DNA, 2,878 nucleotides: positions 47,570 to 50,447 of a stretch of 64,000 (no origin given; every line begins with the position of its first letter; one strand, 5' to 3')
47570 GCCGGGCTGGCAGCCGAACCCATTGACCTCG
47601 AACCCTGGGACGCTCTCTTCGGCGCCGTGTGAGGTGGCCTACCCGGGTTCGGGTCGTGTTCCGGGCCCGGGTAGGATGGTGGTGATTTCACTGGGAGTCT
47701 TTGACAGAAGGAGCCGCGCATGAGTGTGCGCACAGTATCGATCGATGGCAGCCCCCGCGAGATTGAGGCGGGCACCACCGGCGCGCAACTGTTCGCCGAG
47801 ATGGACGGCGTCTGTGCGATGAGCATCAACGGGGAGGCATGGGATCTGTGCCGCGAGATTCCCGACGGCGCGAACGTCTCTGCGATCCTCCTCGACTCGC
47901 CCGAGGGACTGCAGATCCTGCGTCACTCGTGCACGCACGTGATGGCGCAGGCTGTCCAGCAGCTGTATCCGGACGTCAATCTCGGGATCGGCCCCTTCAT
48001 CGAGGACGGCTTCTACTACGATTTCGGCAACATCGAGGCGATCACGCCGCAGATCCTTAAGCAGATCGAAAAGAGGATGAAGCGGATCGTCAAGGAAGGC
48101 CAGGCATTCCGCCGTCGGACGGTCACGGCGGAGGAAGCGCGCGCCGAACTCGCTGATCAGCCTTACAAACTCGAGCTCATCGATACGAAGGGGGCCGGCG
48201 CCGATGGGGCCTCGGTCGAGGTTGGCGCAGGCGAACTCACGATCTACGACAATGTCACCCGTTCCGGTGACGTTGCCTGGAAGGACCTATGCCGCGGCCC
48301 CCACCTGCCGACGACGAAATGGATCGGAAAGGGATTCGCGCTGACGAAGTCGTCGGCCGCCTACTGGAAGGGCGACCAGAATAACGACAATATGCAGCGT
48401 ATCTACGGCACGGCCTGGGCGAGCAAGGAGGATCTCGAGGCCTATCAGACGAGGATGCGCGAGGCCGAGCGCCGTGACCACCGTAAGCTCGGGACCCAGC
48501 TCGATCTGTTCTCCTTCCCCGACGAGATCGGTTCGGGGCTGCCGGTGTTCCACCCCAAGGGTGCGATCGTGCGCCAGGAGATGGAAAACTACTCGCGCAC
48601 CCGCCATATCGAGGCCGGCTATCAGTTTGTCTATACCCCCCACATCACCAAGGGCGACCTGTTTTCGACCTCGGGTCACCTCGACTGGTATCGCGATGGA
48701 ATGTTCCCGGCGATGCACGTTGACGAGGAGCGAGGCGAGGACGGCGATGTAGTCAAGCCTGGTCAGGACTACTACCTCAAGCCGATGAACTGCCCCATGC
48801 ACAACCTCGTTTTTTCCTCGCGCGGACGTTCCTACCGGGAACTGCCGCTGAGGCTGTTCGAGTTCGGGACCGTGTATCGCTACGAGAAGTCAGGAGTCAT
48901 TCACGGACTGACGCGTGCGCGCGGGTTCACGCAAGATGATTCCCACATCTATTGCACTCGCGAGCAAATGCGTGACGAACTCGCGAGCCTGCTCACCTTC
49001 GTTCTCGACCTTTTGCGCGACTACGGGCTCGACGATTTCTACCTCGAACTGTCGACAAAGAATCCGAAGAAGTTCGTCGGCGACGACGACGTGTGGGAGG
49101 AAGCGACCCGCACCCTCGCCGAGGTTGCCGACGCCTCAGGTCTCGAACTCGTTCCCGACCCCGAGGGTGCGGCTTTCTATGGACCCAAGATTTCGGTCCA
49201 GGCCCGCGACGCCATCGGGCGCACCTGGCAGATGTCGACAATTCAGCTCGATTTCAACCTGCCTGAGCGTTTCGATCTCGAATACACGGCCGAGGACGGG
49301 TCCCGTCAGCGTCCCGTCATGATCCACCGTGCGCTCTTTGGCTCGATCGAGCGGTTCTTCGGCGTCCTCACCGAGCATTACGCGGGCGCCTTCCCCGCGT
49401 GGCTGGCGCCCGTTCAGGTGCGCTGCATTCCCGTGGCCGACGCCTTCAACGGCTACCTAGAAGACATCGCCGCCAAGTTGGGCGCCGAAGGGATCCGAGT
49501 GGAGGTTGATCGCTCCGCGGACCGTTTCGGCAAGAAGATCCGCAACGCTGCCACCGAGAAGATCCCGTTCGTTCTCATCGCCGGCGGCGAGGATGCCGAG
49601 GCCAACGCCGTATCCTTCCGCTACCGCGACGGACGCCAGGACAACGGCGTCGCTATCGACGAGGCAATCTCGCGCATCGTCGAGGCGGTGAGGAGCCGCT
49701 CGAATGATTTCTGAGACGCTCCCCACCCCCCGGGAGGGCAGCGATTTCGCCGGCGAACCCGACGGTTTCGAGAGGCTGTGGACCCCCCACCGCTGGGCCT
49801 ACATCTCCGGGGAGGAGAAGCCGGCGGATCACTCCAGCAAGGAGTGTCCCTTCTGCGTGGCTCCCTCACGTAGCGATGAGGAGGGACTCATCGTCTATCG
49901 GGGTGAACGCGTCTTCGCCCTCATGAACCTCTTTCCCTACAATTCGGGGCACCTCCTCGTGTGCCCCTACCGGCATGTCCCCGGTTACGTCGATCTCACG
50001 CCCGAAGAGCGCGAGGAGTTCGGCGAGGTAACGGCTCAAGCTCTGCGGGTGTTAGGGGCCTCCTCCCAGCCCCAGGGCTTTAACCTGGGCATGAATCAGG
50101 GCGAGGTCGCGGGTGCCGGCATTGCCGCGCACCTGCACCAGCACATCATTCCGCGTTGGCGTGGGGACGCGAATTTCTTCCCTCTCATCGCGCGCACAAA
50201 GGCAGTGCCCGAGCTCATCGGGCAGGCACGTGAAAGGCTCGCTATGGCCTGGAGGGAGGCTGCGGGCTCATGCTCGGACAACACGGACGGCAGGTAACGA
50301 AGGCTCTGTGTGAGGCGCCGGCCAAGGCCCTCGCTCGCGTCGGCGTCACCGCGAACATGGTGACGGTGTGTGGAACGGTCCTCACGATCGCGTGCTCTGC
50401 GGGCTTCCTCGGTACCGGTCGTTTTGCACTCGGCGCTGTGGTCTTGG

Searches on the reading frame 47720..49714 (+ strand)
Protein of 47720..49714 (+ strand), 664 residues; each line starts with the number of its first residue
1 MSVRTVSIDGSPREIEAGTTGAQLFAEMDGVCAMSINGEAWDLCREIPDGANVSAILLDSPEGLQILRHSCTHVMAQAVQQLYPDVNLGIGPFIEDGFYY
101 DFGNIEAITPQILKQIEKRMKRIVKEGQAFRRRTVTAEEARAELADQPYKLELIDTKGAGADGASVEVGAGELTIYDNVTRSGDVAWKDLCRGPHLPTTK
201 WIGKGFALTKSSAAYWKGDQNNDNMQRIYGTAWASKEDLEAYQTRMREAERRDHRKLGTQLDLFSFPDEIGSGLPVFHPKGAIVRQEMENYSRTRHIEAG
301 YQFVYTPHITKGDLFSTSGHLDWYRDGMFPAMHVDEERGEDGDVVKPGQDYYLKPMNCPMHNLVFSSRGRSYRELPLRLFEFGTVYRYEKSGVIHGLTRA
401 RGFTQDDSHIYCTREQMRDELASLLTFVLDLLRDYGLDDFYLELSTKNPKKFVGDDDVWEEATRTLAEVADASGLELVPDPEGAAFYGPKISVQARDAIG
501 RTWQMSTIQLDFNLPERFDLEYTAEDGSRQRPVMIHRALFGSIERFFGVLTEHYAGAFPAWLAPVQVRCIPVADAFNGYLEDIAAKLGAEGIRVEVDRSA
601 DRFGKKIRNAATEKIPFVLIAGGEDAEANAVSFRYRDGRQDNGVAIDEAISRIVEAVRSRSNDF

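Call 27: list_cluster_members(proteins=[window:47720-49714:+, window:46304-47632:+, window:39857-41008:+, window:41005-41961:+, window:41962-43287:+, window:43256-44263:+, window:37579-38691:+, window:35103-37394:+])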
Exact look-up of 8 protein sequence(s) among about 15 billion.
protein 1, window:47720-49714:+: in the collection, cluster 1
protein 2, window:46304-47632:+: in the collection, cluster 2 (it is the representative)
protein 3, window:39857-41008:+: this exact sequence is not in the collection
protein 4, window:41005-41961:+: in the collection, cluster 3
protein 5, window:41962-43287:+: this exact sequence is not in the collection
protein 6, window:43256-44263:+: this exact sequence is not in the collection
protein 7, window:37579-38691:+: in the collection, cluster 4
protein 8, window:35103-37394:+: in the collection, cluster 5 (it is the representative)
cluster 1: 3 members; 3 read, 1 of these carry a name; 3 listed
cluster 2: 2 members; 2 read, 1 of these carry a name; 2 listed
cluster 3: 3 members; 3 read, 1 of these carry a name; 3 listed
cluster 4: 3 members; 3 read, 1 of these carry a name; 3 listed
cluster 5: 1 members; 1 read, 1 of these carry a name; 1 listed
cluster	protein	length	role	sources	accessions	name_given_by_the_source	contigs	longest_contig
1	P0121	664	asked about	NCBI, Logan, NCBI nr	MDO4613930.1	MAG: threonine--tRNA ligase [Actinomycetaceae bacterium] | threonine--tRNA ligase [Actinomycetaceae bacterium]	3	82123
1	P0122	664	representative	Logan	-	-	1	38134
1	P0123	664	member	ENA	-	-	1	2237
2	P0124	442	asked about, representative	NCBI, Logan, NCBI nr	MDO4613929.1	MAG: C1 family peptidase [Actinomycetaceae bacterium] | C1 family peptidase [Actinomycetaceae bacterium]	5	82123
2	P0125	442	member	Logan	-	-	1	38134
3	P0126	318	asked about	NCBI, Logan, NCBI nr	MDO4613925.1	MAG: nitroreductase family protein [Actinomycetaceae bacterium] | nitroreductase family protein [Actinomycetaceae bacterium]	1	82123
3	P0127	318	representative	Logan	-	-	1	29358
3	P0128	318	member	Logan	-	-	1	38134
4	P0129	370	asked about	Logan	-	-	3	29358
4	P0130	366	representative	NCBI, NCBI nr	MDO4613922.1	MAG: tyrosine-type recombinase/integrase [Actinomycetaceae bacterium] | tyrosine-type recombinase/integrase [Actinomycetaceae bacterium]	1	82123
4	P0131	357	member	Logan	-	-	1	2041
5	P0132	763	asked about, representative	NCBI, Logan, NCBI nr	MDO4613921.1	MAG: glycoside hydrolase family 3 C-terminal domain-containing protein [Actinomycetaceae ... | glycoside hydrolase family 3 C-terminal domain-containing protein [Actinomycetaceae ...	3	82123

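Call 53: find_encoding_contigs(protein=P0127, flank=10000, max_places=4)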
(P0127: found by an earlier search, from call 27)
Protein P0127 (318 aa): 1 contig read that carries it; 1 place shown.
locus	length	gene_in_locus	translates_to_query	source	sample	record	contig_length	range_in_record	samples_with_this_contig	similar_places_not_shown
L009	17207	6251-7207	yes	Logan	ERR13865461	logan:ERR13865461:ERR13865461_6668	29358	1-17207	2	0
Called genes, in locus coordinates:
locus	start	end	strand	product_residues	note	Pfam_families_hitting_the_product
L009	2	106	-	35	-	?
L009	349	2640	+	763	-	PF00933:Glyco_hydro_3, PF01915:Glyco_hydro_3_C, PF14310:Fn3-like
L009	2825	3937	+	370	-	PF00589:Phage_integrase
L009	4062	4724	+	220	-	PF10609:ParA (faint), PF13614:AAA_31, PF01656:CbiA, PF09140:MipZ (faint), PF13614:AAA_31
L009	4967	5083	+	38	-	-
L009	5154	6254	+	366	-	-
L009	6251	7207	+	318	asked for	PF00881:Nitroreductase (weak)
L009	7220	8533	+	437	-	PF01554:MatE (weak)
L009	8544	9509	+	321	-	-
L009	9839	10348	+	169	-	-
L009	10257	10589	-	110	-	-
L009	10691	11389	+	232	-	-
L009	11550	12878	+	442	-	PF03051:Peptidase_C1_2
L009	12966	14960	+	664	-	PF07973:tRNA_SAD, PF00587:tRNA-synt_2b, PF03129:HGTP_anticodon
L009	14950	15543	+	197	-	PF04677:CwfJ_C_1 (weak), PF11969:DcpS_C (weak), PF01230:HIT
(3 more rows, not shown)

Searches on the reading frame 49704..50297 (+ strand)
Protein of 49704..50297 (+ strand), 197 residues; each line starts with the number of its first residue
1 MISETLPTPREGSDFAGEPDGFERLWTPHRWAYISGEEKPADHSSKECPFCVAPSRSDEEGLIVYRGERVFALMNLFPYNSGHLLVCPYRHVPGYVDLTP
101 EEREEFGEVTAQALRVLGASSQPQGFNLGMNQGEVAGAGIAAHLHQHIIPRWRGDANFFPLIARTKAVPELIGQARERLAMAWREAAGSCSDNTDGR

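Call 36: search_protein_families(library=pfam, proteins=[window:49704-50297:+], max_evalue=0.001)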
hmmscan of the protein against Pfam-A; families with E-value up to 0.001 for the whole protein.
window:49704-50297:+ (197 aa): 3 families
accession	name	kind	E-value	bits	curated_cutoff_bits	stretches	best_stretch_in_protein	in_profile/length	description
PF01230.28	HIT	-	9.7e-16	58.6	21.5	1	61-151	6-95/98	HIT domain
PF04677.20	CwfJ_C_1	-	3.5e-06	27.3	21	1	37-107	3-72/122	Protein similar to CwfJ C-terminus 1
PF11969.13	DcpS_C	-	9.7e-06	26.5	24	1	48-149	2-100/114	Scavenger mRNA decapping enzyme C-term binding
